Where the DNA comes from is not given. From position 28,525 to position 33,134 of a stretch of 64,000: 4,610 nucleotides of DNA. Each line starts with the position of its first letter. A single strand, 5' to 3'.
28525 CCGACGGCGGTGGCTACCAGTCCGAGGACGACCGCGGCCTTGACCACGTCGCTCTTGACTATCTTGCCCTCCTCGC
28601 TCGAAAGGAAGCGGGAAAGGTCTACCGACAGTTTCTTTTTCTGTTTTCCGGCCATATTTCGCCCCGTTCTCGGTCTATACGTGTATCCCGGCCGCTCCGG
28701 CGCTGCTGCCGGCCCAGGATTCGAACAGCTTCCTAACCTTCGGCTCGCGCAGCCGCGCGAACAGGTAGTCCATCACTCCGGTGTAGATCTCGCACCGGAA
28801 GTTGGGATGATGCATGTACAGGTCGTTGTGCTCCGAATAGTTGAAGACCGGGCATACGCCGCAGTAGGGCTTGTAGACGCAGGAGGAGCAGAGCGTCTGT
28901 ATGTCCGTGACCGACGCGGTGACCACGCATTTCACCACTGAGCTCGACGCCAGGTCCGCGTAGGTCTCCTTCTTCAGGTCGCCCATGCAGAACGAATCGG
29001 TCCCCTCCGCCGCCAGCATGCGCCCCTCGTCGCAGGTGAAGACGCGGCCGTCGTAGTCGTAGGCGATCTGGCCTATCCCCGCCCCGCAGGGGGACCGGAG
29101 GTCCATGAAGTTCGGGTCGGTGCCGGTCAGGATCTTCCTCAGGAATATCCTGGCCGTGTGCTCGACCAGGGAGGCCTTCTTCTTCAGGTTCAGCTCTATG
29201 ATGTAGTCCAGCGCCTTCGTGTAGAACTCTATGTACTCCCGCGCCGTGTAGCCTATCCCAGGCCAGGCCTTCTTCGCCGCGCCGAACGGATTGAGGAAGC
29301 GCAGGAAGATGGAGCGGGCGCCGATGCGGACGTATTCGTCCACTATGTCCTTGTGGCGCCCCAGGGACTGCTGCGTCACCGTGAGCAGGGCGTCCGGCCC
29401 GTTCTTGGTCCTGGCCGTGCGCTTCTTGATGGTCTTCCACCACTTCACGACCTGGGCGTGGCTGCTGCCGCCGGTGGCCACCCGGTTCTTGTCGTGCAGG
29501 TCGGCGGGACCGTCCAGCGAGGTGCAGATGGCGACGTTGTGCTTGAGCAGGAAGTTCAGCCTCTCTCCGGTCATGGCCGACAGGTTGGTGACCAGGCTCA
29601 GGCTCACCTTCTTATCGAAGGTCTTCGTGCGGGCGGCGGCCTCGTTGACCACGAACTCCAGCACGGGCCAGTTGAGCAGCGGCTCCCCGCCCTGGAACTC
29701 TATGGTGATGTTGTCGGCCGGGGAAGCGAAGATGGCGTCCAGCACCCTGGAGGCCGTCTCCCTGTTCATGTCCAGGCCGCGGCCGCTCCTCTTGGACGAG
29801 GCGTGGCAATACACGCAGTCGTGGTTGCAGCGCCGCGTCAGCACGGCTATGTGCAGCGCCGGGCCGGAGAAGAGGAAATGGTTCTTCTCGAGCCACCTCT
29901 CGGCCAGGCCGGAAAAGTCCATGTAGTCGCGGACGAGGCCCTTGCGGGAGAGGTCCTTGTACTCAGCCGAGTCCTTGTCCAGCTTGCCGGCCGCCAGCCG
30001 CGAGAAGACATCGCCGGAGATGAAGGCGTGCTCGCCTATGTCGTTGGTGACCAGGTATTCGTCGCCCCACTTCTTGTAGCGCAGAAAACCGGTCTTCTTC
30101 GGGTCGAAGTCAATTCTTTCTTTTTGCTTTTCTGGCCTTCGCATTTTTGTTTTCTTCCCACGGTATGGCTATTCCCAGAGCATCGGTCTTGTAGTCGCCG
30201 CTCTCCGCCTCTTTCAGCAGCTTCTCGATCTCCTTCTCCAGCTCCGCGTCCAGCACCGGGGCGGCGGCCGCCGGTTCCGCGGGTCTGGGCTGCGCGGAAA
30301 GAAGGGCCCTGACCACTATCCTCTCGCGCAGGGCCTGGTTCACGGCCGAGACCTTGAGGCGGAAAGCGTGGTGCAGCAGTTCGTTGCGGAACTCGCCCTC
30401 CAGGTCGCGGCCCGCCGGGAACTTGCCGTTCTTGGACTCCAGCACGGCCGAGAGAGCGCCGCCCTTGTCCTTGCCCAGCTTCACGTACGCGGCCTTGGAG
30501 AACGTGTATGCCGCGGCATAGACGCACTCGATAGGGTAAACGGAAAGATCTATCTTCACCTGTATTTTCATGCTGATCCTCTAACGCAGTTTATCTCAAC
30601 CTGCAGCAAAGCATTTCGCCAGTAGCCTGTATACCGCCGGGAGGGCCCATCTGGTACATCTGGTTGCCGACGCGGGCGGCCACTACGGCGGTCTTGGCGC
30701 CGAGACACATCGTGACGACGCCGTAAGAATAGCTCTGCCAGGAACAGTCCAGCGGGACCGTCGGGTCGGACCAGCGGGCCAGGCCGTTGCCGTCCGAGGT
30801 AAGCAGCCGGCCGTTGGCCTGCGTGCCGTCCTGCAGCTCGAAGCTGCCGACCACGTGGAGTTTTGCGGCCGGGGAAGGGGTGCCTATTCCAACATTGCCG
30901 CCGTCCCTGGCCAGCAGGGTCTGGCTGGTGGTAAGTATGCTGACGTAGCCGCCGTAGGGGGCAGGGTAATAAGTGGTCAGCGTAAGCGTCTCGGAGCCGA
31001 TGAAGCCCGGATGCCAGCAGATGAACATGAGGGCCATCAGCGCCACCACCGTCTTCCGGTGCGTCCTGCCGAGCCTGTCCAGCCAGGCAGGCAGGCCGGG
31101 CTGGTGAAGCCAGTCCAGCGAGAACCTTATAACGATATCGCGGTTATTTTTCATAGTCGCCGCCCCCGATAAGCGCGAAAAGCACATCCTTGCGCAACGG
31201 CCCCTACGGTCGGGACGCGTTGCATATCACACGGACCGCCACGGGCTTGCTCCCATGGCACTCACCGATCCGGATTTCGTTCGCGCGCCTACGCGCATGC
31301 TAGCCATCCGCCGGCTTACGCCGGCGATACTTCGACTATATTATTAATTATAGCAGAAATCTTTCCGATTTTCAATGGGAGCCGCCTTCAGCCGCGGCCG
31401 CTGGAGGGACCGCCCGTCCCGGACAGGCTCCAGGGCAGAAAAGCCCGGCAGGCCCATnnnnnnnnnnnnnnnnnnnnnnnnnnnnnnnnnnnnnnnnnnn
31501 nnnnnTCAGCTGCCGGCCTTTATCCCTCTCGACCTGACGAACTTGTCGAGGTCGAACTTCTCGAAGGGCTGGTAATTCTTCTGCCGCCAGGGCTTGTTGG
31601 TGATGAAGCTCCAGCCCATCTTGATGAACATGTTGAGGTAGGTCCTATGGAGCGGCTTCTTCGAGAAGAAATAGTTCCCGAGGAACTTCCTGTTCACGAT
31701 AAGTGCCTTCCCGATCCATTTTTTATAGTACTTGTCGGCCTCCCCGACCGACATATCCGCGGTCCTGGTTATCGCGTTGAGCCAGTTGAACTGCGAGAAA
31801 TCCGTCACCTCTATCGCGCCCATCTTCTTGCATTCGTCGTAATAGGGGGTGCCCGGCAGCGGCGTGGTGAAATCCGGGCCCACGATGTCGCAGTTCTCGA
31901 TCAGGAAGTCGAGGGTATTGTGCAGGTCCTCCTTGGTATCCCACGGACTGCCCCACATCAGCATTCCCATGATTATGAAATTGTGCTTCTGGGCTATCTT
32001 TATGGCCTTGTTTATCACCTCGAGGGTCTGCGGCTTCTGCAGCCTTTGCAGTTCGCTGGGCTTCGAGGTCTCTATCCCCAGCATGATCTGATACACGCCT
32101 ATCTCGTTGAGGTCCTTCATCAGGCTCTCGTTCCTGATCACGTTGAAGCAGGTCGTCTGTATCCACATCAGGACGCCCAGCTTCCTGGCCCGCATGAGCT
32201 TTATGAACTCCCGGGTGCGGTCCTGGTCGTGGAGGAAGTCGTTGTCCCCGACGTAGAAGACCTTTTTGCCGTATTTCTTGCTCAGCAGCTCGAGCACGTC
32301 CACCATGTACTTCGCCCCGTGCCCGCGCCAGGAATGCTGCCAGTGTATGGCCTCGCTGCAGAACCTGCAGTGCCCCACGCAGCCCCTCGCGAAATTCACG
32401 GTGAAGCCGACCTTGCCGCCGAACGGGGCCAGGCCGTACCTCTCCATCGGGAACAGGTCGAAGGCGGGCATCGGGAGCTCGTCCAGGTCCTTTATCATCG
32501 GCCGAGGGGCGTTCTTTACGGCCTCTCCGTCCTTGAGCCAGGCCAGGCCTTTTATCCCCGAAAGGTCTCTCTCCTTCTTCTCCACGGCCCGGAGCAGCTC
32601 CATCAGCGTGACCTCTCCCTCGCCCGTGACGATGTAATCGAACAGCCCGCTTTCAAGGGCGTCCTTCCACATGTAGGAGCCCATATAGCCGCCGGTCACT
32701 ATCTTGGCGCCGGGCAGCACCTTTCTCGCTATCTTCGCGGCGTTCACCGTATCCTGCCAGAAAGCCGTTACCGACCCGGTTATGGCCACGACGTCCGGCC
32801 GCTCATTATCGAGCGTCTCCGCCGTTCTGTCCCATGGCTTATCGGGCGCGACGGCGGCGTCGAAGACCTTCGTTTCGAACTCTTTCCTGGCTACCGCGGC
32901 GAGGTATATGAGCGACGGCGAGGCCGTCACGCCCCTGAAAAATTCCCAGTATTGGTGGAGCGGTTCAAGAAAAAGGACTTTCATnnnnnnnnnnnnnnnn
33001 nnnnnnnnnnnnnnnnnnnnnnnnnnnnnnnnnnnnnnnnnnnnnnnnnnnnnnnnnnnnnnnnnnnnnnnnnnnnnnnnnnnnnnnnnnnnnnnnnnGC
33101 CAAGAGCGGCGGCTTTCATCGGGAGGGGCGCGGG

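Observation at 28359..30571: His-Xaa-Ser (Hxs)-like module: rSAM/SPASM maturase, nine-fold H-x-S repeat peptide and a small accessory protein, fused onto the nitrogenase-like operon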

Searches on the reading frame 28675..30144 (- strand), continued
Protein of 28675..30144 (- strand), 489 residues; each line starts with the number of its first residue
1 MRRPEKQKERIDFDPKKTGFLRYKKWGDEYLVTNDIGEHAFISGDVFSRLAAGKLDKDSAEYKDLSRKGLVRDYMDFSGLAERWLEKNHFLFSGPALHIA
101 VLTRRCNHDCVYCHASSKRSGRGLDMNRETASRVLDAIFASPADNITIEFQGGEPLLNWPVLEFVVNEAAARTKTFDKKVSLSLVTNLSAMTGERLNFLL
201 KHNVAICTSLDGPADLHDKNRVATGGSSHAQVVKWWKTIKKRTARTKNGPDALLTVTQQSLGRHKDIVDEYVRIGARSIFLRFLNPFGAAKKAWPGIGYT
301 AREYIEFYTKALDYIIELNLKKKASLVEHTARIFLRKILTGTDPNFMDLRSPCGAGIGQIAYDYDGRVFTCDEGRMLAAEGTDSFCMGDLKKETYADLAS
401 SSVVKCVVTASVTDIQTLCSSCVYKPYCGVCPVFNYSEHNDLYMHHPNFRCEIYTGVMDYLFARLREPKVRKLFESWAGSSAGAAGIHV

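Call 70: search_protein_families(library=ncbifam, proteins=[L046:9779-11560:+, L046:16862-17245:+, L046:12155-13345:+, L005:11392-11772:+, L058:20292-21011:+, L014:5411-5857:+, L014:9822-11762:+, L005:19633-20844:+], max_evalue=0.00001)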
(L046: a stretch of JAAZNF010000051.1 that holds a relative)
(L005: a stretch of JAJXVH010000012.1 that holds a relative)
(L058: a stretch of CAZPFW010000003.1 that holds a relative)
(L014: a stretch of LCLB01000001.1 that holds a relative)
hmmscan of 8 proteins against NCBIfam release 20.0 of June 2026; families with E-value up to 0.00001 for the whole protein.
L046:9779-11560:+ (594 aa): 32 families (the best 25 are shown)
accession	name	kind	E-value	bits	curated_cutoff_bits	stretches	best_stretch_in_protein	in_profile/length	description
TIGR03978.1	rSAM_paired_1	equivalog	6.3e-143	476.9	370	1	80-545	1-466/466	His-Xaa-Ser system radical SAM maturase HxsB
NF047865.1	rSAM_PapB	equivalog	3.7e-29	102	340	1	161-507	7-326/330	PapB family radical SAM/SPASM ranthipeptide maturase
TIGR04064.1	rSAM_nif11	equivalog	4.7e-27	94.8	518.7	1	161-523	82-424/459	nif11-like peptide radical SAM maturase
TIGR03906.1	quino_hemo_SAM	equivalog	8.2e-22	77.5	453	1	160-295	95-235/467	quinohemoprotein amine dehydrogenase maturation protein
TIGR03942.1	sulfatase_rSAM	equivalog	7.4e-20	71.3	349.45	1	165-529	9-354/363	anaerobic sulfatase maturase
TIGR04068.1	rSAM_ocin_clost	equivalog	1.2e-19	70.6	500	1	125-293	52-224/462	Cys-rich peptide radical SAM maturase CcpM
TIGR04163.1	rSAM_cobopep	equivalog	4.2e-17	62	375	1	156-504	63-394/428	peptide-modifying radical SAM enzyme CbpB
TIGR03974.1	rSAM_six_Cys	equivalog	1.9e-16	60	425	1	164-509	104-428/451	thioether cross-link-forming SCIFF peptide maturase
TIGR04280.1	geopep_mat_rSAM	hypoth_equivalog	1e-15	57.6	400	1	131-284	59-212/428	geopeptide radical SAM maturase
NF035951.1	rSAM_RumMC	equivalog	1.1e-15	57.3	720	1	160-287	115-244/510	RumMC family radical SAM sactipeptide maturase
NF040492.1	not_ScfB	exception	1.3e-15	57.2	855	1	165-522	103-438/450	ScfB-related radical SAM/SPASM orphan maturase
TIGR04083.1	rSAM_pep_methan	hypoth_equivalog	8.8e-14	51.2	300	1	160-534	3-345/376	TIGR04083 family peptide-modifying radical SAM enzyme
NF041718.1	rSAM_phane_AMC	equivalog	1.7e-12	47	425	1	163-499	12-328/362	cyclophane-forming radical SAM peptide maturase AmcB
TIGR04115.1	rSAM_Cxxx_rpt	equivalog_domain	2.3e-12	47.1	350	1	162-504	7-332/359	radical SAM peptide maturase, CXXX-repeat target family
NF038170.1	lachnocin_rSAM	equivalog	4.8e-12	45.5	550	1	161-292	80-214/440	lachnocin radical SAM maturase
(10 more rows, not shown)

L046:16862-17245:+ (128 aa): 3 families
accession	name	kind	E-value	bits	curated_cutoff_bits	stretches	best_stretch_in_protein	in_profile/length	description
NF038313.3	HisXaaSer_A4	exception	1.1e-26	93.5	55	2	7-108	2-91/93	His-Xaa-Ser repeat protein HxsA4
NF038329.2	gly_rich_SclB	equivalog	2.4e-07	30.1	325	1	66-125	134-194/442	LPXTG-anchored collagen-like adhesin Scl2/SclB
NF038330.1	adhesin_SclA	exception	3.8e-06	26.8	400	1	52-126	114-189/405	LPXTG-anchored collagen-like adhesin Scl1/SclA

L046:12155-13345:+ (397 aa): 13 families
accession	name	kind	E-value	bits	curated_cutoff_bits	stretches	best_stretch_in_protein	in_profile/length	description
TIGR01287.1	nifH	equivalog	2.7e-79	266.3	394.35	1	129-393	2-264/275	nitrogenase iron protein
NF033200.1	F430_CfbC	exception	9.9e-77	257.8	402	1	129-394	2-259/260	Ni-sirohydrochlorin a,c-diamide reductive cyclase ATP-dependent reductase subunit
NF009701.0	PRK13230.1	subfamily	9.3e-70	234.9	350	1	128-391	2-275/291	nitrogenase reductase-like protein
NF009702.0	PRK13231.1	equivalog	1.1e-62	211.7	427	1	128-390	3-255/264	nitrogenase reductase-like protein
TIGR01281.1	DPOR_bchL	equivalog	4.6e-59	200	345.15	1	130-372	3-244/268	ferredoxin:protochlorophyllide reductase (ATP-dependent) iron-sulfur ATP-binding protein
TIGR02016.1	BchX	equivalog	2.3e-48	165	331.2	1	129-386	2-260/296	chlorophyllide a reductase iron protein subunit X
TIGR01969.1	minD_arch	subfamily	7.1e-14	51.6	201.75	1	271-377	133-236/251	cell division ATPase MinD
NF053622.1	ATPseBagAMYCTU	equivalog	2.3e-07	30.6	400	1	133-164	13-44/325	ATPase BagA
NF041546.1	ParA_partition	equivalog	2.4e-07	30.5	180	0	134-168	7-41/203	ParA family partition ATPase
TIGR00345.1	GET3_arsA_TRC40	subfamily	9.5e-07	28.6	135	1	132-169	2-39/299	TRC40/GET3/ArsA family transport-energizing ATPase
NF041136.1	MrpORP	equivalog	1.4e-06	27.9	450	0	133-158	12-37/365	iron-sulfur cluster carrier protein MrpORP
TIGR03371.1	cellulose_yhjQ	equivalog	1.9e-06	27.6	157.85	0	135-166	10-41/246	cellulose biosynthesis protein BcsQ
TIGR04291.1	arsen_driv_ArsA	equivalog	4.6e-06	25.6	650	1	130-168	6-44/565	arsenical pump-driving ATPase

L005:11392-11772:+ (127 aa): 2 families
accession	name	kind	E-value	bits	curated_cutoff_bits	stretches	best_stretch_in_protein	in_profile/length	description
NF038313.3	HisXaaSer_A4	exception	8.1e-24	84.3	55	1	31-127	2-93/93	His-Xaa-Ser repeat protein HxsA4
NF038309.1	HisXaaSer_A3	equivalog_domain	1.5e-08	34.3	65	1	31-124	2-79/81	His-Xaa-Ser repeat protein HxsA3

L058:20292-21011:+ (240 aa): 4 families
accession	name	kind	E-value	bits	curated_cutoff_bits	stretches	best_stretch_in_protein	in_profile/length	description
NF038313.3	HisXaaSer_A4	exception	1.8e-27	96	55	0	200-237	53-90/93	His-Xaa-Ser repeat protein HxsA4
NF038309.1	HisXaaSer_A3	equivalog_domain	1.1e-15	57.1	65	1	6-54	2-50/81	His-Xaa-Ser repeat protein HxsA3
NF038329.2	gly_rich_SclB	equivalog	1.4e-08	34.1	325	1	93-223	116-246/442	LPXTG-anchored collagen-like adhesin Scl2/SclB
NF038330.1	adhesin_SclA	exception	2.1e-06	27.6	400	1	102-221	119-238/405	LPXTG-anchored collagen-like adhesin Scl1/SclA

L014:5411-5857:+ (149 aa): 2 families
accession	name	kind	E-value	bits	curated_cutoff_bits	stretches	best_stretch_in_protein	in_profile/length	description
NF038313.3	HisXaaSer_A4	exception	1.2e-12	48.5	55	1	5-109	1-90/93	His-Xaa-Ser repeat protein HxsA4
NF038309.1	HisXaaSer_A3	equivalog_domain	1.2e-11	44.3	65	1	6-68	2-63/81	His-Xaa-Ser repeat protein HxsA3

L014:9822-11762:+ (647 aa): 54 families (the best 25 are shown)
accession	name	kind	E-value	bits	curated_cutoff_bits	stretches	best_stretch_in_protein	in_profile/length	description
NF038332.1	rSAM_rare_HxsC4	exception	1.3e-85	287.6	500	2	8-304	14-335/335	radical SAM protein HxsC4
TIGR03977.1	rSAM_pair_HxsC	equivalog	1.8e-60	204.3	267.9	2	17-244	34-263/292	His-Xaa-Ser system radical SAM maturase HxsC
TIGR04053.2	TIGR04053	equivalog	1.9e-42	145.8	395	2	38-183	39-186/366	TIGR04053 family radical SAM/SPASM domain-containing protein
TIGR04466.1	rSAM_BlsE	equivalog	1.4e-39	136.5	400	2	12-191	7-183/327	cytosylglucuronate decarboxylase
TIGR04545.1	rSAM_ahbD_hemeb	equivalog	3.2e-38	132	500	2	14-180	6-172/339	heme b synthase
TIGR04055.1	rSAM_NirJ2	equivalog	1.1e-36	127.1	500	2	17-183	9-174/326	putative heme d1 biosynthesis radical SAM protein NirJ2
TIGR02668.1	moaA_archaeal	equivalog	1e-35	123.2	325.25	2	348-539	20-211/303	GTP 3',8-cyclase MoaA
NF045702.1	rSAM_GDGT_ether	equivalog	3.5e-33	115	450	2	12-166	90-249/486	tetraether lipid synthase Tes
TIGR02666.1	moaA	equivalog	2.7e-32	112.1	284.05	2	13-183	15-193/336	GTP 3',8-cyclase MoaA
NF045646.2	rSAM_Se_TrsS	equivalog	4.2e-31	108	490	2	13-169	91-250/441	radical SAM (seleno)protein TrsS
NF001199.0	PRK00164.2-1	equivalog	5.9e-30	104.5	231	2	10-167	14-172/308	GTP 3',8-cyclase MoaA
NF045574.1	sacti_mat_StsB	exception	4e-29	101.8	625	2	15-178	103-264/466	StsB family radical SAM/SPASM domain sactipeptide maturase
TIGR04347.1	pseudo_SAM_Halo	equivalog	8.3e-29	101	525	2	17-183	47-212/390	TIGR04347 family pseudo-SAM/SPASM protein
NF050035.1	rSAM_WgK_link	exception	4.4e-27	95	650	2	10-187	11-186/367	radical SAM/SPASM peptide maturase WgkB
TIGR03913.1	rad_SAM_trio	equivalog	1.2e-25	89.8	591.75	2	13-224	24-232/477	GDL motif peptide-associated radical SAM/SPASM maturase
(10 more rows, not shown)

L005:19633-20844:+ (404 aa): 36 families (the best 25 are shown)
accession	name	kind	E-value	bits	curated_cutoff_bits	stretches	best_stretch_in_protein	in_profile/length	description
NF038332.1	rSAM_rare_HxsC4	exception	8.1e-46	156.7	500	1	95-390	13-335/335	radical SAM protein HxsC4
TIGR03977.1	rSAM_pair_HxsC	equivalog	1.3e-29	103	267.9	1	103-336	32-269/292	His-Xaa-Ser system radical SAM maturase HxsC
TIGR04053.2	TIGR04053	equivalog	7.5e-22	78.1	395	1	106-292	18-206/366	TIGR04053 family radical SAM/SPASM domain-containing protein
TIGR04545.1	rSAM_ahbD_hemeb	equivalog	9.2e-21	74.6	500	1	102-282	6-185/339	heme b synthase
TIGR04546.1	rSAM_ahbC_deAc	equivalog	3.8e-19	68.8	650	1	102-275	45-216/390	12,18-didecarboxysiroheme deacetylase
TIGR04347.1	pseudo_SAM_Halo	equivalog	8.9e-19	68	525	1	101-280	43-220/390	TIGR04347 family pseudo-SAM/SPASM protein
TIGR04303.1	GeoRSP_rSAM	equivalog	1.8e-18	67.2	400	1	102-284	11-189/325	GeoRSP system radical SAM/SPASM protein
TIGR04466.1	rSAM_BlsE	equivalog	2.8e-18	66.4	400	1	105-274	12-177/327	cytosylglucuronate decarboxylase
TIGR04055.1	rSAM_NirJ2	equivalog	5e-18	65.7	500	1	105-282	9-184/326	putative heme d1 biosynthesis radical SAM protein NirJ2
TIGR04051.1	rSAM_NirJ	equivalog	1.9e-17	63.3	515.45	1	105-283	11-187/354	heme d1 biosynthesis radical SAM protein NirJ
TIGR02666.1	moaA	equivalog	7e-17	61.4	284.05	1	101-298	15-219/336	GTP 3',8-cyclase MoaA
TIGR04133.1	rSAM_w_lipo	hypoth_equivalog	5.4e-16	58.5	425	1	103-350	31-277/350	TIGR04133 family radical SAM/SPASM protein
TIGR02668.1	moaA_archaeal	equivalog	9.5e-16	57.6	325.25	1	95-298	9-212/303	GTP 3',8-cyclase MoaA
TIGR02109.1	PQQ_syn_pqqE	equivalog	1.7e-15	56.8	381.35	1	101-293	12-203/358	pyrroloquinoline quinone biosynthesis protein PqqE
TIGR03913.1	rad_SAM_trio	equivalog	3.1e-15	55.5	591.75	1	100-292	23-212/477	GDL motif peptide-associated radical SAM/SPASM maturase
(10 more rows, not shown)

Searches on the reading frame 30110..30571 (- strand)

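Call 3: search_protein_families(library=ncbifam, proteins=[window:30110-30571:-], max_evalue=0.01)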
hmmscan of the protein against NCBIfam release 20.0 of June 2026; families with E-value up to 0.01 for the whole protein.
window:30110-30571:- (153 aa): 2 families
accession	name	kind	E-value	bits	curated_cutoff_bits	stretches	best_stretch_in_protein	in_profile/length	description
TIGR03976.1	chp_LLNDYxLRE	equivalog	1.1e-12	48.2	50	1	7-93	1-87/90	His-Xaa-Ser system protein HxsD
NF038315.1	HxsD_rel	equivalog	0.001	19.2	41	1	6-67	2-59/62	HxsD-like protein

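Call 4: search_protein_families(library=pfam, proteins=[window:30110-30571:-], max_evalue=0.01)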
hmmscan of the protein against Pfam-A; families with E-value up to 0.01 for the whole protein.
window:30110-30571:- (153 aa): 0 families

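Call 39: search_protein_families(library=padloc, proteins=[window:30110-30571:-], max_evalue=0.01)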
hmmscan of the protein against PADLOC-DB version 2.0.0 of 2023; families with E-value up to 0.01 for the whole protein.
window:30110-30571:- (153 aa): 0 families

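Call 41: search_protein_families(library=pfam, proteins=[window:30110-30571:-], max_evalue=10)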
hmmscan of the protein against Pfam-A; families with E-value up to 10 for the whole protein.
window:30110-30571:- (153 aa): 0 families

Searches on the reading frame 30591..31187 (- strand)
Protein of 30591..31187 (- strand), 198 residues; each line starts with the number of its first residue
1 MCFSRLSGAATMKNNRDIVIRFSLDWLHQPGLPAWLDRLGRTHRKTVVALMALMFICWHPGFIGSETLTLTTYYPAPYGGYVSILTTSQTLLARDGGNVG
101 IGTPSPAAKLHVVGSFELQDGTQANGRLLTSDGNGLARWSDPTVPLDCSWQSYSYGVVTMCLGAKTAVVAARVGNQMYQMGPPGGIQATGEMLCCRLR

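Call 3: search_protein_families(library=ncbifam, proteins=[window:30591-31187:-], max_evalue=0.01)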
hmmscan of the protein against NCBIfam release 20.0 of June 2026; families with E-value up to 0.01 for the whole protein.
window:30591-31187:- (198 aa): 0 families

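Call 4: search_protein_families(library=pfam, proteins=[window:30591-31187:-], max_evalue=0.01)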
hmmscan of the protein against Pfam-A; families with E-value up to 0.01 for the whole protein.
window:30591-31187:- (198 aa): 0 families

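Call 39: search_protein_families(library=padloc, proteins=[window:30591-31187:-], max_evalue=0.01)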
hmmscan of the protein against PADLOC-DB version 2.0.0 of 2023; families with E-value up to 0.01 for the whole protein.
window:30591-31187:- (198 aa): 0 families

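Call 41: search_protein_families(library=pfam, proteins=[window:30591-31187:-], max_evalue=10)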
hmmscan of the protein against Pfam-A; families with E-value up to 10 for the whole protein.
window:30591-31187:- (198 aa): 0 families

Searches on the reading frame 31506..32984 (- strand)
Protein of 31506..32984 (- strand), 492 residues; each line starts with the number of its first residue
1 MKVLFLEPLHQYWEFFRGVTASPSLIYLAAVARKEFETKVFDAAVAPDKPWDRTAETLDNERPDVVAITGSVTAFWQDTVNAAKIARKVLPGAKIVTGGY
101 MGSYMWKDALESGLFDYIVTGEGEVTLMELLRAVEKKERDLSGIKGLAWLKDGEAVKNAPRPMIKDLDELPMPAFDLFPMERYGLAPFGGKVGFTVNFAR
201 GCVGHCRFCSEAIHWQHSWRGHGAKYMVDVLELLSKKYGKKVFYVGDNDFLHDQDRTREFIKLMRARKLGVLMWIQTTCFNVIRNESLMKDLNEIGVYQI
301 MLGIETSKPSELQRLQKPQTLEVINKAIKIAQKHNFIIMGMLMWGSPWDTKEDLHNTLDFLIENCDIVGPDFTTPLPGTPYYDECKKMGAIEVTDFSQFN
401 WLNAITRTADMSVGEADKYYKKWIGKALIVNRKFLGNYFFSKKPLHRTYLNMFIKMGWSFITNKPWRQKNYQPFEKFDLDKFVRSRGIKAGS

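Call 3: search_protein_families(library=ncbifam, proteins=[window:31506-32984:-], max_evalue=0.01)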
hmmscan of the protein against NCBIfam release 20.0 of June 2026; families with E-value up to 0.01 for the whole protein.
window:31506-32984:- (492 aa): 22 families
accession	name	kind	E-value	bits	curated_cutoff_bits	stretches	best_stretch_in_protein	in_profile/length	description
TIGR02026.1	BchE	equivalog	4.5e-63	213.8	481.35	1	39-454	41-456/497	magnesium-protoporphyrin IX monomethyl ester anaerobic oxidative cyclase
NF050148.1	rSAM_ApyD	equivalog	1.2e-37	129.7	750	1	50-385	62-393/645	RiPP biosynthesis radical SAM protein ApyD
TIGR04367.1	HpnR_B12_rSAM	equivalog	7.7e-35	120.4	650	1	29-438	30-420/490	hopanoid C-3 methylase HpnR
TIGR03975.1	rSAM_ocin_1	subfamily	1.9e-28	99.4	281.85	1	52-361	118-427/606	RiPP maturation radical SAM C-methyltransferase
TIGR03471.1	HpnJ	equivalog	2.5e-27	95.9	577.6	1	63-396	69-398/472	hopanoid biosynthesis associated radical SAM protein HpnJ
NF038361.1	rSAM_Sden_1168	equivalog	2.9e-27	95.4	575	1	53-391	131-479/560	Sden_1168 family B12-binding radical SAM P-methyltransferase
TIGR04013.1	B12_SAM_MJ_1487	hypoth_equivalog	5.2e-19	68.3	251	1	51-385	31-357/382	TIGR04013 family B12-binding domain/radical SAM domain-containing protein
TIGR04479.1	bcpD_PhpK_rSAM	subfamily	8.9e-19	67.2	600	1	51-363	99-408/504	PhpK family radical SAM P-methyltransferase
NF040542.1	rSAM_RCCLKC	equivalog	1.9e-18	66.9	450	1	59-364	45-350/423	arsinothricin biosynthesis radical SAM protein ArsL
TIGR04014.1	B12_SAM_MJ_0865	equivalog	1.4e-17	63.6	360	1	87-387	62-360/434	methyl-coenzyme M reductase glutamine C-methyltransferase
TIGR04072.2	rSAM_ladder_B12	equivalog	3.3e-17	62.3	360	1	30-361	27-346/443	lipid biosynthesis B12-binding/radical SAM protein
NF040546.1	rSAM_CUAEP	equivalog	5.6e-17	61.6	500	1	31-363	23-340/468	CUAEP/CCAEP-tail radical SAM (seleno)protein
NF033712.0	B12_rSAM_KedN5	subfamily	4e-15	55.1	700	1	55-395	55-401/624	KedN5 family methylcobalamin-dependent radical SAM C-methyltransferase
NF033070.1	rSAM_AprD4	equivalog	6.7e-15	54.9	500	1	104-417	115-421/456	AprD4 family radical SAM diol-dehydratase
TIGR04190.1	B12_SAM_Ta0216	equivalog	1.2e-14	53.9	500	1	78-362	95-392/554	TIGR04190 family B12-binding domain/radical SAM domain protein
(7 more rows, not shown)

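Call 4: search_protein_families(library=pfam, proteins=[window:31506-32984:-], max_evalue=0.01)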
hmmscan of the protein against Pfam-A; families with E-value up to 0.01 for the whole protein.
window:31506-32984:- (492 aa): 3 families
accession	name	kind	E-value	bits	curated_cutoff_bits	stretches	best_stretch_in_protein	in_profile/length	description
PF04055.27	Radical_SAM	-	5.1e-15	56.5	29.5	1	196-361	1-166/166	Radical SAM superfamily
PF02310.24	B12-binding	-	1.6e-14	54.3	32.1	1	24-130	16-120/121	B12 binding domain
PF13353.11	Fer4_12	-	0.0035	18.1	22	1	196-290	9-104/137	4Fe-4S single cluster domain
